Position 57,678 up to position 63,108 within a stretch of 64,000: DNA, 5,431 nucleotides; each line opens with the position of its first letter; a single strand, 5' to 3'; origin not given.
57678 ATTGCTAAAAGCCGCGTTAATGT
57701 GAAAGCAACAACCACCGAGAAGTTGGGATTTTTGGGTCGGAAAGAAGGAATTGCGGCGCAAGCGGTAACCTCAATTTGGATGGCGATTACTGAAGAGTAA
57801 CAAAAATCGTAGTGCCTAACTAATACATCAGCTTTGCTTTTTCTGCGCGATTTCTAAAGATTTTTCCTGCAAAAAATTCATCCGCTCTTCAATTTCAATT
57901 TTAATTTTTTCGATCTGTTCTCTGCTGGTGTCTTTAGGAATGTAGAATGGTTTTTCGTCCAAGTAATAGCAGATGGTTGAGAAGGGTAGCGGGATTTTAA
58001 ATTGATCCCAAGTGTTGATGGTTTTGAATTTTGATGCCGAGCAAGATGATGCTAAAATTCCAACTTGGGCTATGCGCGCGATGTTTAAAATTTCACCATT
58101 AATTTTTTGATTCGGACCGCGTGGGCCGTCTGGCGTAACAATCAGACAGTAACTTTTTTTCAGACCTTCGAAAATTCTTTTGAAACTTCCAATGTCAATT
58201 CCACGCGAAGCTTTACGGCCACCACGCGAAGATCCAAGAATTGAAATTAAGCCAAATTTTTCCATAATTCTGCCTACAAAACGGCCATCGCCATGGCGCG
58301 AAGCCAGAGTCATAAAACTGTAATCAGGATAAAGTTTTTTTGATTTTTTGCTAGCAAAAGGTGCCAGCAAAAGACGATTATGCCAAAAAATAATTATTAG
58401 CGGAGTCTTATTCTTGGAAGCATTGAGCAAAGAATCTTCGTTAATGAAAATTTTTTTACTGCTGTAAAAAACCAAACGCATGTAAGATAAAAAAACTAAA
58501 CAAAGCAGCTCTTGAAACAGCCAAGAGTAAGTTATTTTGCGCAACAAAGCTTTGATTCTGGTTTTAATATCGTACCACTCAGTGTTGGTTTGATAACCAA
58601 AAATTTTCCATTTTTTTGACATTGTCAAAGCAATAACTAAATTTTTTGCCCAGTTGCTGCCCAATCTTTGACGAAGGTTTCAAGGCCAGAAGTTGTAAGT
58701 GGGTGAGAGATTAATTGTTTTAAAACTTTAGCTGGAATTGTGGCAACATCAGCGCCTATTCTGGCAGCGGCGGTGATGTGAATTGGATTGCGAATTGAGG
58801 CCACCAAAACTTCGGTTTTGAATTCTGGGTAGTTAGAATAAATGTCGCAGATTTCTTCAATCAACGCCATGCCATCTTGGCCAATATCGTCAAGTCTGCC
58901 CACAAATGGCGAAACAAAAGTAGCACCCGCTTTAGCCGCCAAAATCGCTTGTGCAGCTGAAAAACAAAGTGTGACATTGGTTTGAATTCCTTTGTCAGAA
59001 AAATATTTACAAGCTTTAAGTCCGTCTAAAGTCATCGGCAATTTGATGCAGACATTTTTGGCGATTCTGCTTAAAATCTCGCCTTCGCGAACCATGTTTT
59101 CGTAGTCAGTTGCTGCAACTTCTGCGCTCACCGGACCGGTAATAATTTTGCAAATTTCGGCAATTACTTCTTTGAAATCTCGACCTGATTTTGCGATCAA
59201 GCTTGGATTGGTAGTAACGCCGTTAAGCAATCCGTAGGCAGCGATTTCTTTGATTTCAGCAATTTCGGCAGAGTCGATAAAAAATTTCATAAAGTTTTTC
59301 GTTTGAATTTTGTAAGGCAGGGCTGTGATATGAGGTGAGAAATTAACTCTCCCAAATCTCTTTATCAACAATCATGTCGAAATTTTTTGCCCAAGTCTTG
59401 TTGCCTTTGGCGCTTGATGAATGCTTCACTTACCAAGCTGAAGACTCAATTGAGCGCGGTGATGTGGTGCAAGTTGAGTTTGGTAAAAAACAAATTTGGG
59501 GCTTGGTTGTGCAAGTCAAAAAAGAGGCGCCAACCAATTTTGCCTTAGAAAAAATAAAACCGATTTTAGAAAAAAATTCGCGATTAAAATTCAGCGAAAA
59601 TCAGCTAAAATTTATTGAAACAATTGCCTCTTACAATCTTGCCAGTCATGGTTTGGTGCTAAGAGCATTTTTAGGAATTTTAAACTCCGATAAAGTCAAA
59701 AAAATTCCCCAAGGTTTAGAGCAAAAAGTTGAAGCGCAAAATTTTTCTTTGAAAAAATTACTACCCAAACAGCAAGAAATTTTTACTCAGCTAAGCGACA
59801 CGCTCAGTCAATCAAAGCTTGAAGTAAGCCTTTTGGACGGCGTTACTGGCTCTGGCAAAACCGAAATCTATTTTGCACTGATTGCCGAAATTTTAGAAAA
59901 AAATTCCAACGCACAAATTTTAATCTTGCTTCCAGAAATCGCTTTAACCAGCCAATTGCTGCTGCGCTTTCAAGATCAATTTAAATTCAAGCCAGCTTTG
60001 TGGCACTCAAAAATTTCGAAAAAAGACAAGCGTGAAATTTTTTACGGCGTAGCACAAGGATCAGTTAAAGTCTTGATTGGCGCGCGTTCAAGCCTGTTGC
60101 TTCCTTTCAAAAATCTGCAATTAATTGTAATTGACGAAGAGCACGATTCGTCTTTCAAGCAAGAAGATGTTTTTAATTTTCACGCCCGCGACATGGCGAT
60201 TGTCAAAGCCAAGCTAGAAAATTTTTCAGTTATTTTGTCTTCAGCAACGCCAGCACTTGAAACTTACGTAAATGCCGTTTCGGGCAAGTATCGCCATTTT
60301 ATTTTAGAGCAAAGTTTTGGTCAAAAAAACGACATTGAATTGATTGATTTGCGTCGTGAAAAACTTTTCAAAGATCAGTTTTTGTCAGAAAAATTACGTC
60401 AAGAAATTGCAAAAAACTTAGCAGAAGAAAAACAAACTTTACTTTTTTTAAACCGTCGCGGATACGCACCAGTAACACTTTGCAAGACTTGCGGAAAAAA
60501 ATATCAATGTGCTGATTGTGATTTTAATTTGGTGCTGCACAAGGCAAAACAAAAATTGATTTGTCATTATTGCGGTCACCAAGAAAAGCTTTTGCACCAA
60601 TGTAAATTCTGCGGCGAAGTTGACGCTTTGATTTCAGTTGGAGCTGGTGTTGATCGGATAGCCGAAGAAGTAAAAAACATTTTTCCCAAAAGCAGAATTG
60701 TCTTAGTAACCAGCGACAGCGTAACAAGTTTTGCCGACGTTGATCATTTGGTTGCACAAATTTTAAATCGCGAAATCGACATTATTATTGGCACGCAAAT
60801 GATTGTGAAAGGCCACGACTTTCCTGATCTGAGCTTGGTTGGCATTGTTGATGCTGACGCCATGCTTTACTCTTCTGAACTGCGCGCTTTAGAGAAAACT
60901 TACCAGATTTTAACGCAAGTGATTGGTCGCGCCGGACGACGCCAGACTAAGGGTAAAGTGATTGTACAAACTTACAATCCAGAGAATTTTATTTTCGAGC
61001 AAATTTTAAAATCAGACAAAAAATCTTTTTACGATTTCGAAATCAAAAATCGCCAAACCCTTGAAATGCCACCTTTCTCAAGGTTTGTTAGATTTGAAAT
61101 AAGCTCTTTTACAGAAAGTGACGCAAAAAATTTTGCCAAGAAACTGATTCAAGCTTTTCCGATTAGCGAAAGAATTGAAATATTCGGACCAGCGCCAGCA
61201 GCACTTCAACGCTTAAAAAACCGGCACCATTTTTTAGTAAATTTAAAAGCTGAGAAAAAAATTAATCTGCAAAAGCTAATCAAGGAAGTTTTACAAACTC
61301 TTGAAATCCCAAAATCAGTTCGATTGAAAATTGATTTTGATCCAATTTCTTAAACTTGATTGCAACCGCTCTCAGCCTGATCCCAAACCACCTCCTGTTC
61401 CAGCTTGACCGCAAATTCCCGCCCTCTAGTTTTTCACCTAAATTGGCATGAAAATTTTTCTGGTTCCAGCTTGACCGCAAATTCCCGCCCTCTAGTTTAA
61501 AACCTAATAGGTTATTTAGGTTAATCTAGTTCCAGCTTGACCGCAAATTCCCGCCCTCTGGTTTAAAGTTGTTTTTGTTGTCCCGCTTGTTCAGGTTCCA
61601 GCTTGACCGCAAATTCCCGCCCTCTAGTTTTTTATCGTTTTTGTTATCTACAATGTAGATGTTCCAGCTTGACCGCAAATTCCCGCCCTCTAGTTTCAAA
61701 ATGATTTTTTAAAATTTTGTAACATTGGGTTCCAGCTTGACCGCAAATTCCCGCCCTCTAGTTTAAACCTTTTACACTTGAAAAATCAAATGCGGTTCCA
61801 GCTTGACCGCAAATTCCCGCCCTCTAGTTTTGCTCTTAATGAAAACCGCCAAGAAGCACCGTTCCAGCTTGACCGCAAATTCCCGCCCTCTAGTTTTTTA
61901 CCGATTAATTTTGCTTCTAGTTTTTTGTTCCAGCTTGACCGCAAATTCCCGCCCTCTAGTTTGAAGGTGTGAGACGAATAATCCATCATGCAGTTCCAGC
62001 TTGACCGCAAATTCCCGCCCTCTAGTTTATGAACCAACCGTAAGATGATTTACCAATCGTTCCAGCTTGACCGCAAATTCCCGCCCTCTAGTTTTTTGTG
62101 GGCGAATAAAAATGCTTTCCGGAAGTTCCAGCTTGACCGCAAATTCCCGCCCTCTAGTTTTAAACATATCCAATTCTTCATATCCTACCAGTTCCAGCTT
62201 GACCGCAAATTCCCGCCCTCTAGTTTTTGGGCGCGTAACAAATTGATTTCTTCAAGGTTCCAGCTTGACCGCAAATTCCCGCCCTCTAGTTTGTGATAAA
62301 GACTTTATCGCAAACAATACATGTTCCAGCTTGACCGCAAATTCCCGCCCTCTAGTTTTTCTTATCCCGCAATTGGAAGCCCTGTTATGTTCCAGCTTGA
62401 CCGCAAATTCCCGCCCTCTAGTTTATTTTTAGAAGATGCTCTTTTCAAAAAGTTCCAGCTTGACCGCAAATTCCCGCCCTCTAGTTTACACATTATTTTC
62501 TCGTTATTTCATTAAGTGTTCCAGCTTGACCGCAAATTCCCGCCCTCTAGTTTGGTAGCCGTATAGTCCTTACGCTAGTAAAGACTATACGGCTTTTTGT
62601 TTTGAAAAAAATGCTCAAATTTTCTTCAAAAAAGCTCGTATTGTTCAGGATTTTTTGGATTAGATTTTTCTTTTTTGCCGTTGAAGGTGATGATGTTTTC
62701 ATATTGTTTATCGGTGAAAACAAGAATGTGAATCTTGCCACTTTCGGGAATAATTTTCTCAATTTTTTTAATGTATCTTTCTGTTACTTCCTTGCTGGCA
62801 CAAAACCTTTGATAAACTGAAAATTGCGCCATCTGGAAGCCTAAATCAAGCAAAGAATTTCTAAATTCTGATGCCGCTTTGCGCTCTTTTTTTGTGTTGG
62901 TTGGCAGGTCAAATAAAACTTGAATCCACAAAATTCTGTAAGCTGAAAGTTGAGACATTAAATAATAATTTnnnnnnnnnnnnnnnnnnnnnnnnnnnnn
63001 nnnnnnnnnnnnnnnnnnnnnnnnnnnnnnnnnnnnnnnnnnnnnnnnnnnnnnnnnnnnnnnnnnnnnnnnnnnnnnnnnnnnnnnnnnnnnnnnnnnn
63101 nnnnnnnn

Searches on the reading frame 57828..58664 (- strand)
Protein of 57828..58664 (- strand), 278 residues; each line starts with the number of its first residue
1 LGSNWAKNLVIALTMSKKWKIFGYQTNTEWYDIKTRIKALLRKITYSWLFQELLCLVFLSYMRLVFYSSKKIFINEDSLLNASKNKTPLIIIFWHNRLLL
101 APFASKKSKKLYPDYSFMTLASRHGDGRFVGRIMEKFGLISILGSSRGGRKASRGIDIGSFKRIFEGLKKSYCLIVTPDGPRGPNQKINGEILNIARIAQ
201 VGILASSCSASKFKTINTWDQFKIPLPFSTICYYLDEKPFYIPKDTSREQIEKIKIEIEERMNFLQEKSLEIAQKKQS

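Call 16: search_protein_families(library=pfam, proteins=[window:57828-58664:-])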
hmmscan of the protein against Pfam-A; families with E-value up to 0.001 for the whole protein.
window:57828-58664:- (278 aa): 1 family
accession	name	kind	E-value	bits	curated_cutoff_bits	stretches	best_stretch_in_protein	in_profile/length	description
PF04028.18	DUF374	-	4.3e-15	55.5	26.8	1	113-184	4-68/69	Domain of unknown function (DUF374)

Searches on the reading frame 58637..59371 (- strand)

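Call 16: search_protein_families(library=pfam, proteins=[window:58637-59371:-])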
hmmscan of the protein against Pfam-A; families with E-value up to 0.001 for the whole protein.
window:58637-59371:- (244 aa): 1 family
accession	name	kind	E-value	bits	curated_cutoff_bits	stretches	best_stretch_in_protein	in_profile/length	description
PF00923.25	TAL_FSA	-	7e-64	216.4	27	1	30-238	1-279/285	Transaldolase/Fructose-6-phosphate aldolase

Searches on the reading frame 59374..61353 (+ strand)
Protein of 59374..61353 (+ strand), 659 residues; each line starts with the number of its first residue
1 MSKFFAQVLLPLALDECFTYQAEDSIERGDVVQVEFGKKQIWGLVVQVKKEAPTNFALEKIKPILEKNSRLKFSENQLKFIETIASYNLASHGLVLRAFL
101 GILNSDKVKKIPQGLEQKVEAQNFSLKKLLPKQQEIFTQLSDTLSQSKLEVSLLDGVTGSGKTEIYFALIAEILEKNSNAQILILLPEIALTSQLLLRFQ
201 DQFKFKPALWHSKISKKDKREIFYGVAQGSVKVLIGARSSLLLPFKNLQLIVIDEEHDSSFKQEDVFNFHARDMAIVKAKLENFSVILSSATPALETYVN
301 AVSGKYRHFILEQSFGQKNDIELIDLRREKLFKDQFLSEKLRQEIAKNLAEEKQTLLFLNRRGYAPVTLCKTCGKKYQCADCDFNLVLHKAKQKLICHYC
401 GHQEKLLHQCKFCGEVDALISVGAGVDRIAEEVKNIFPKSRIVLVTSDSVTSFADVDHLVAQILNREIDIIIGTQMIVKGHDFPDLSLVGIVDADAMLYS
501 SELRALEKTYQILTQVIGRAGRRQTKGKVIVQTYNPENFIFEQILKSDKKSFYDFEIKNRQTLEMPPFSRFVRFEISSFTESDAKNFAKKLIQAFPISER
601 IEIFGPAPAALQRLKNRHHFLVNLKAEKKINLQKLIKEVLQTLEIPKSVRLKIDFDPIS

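Call 16: search_protein_families(library=pfam, proteins=[window:59374-61353:+])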
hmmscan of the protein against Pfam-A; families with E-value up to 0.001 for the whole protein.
window:59374-61353:+ (659 aa): 6 families
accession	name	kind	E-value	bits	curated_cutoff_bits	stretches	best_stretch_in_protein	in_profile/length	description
PF00270.35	DEAD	-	2.3e-19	70.2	26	1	151-297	16-163/167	DEAD/DEAH box helicase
PF18074.6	PriA_C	-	4.3e-17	63.1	26.9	1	567-657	1-95/95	Primosomal protein N C-terminal domain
PF04851.21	ResIII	-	2.5e-16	60.5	22.5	1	128-293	3-162/164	Type III restriction enzyme, res subunit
PF17764.6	PriA_3primeBD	-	6.5e-16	58.4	22.7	1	7-100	1-95/96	3'DNA-binding domain (3'BD)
PF00271.37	Helicase_C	-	3.2e-11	43.9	23.5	1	448-523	46-109/110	Helicase conserved C-terminal domain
PF18319.7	Zn_ribbon_PriA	-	1.9e-09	37.7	26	1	379-405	1-27/27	PriA DNA helicase Cys-rich region (CRR) domain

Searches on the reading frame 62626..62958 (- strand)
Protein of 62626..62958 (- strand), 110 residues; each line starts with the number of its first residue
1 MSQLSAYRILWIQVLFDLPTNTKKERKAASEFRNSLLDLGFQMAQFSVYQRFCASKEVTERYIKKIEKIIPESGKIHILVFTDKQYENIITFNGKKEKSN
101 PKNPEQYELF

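Call 16: search_protein_families(library=pfam, proteins=[window:62626-62958:-])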
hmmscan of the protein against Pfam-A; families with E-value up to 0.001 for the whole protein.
window:62626-62958:- (110 aa): 2 families
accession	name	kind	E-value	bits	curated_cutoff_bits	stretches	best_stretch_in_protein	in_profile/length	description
PF09827.14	CRISPR_Cas2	-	7.1e-16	58.6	23.8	1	11-88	2-73/74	CRISPR associated protein Cas2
PF20803.2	PaaX_M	-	0.00052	20.5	24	1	11-61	8-55/83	PaaX protein central Cas2-like domain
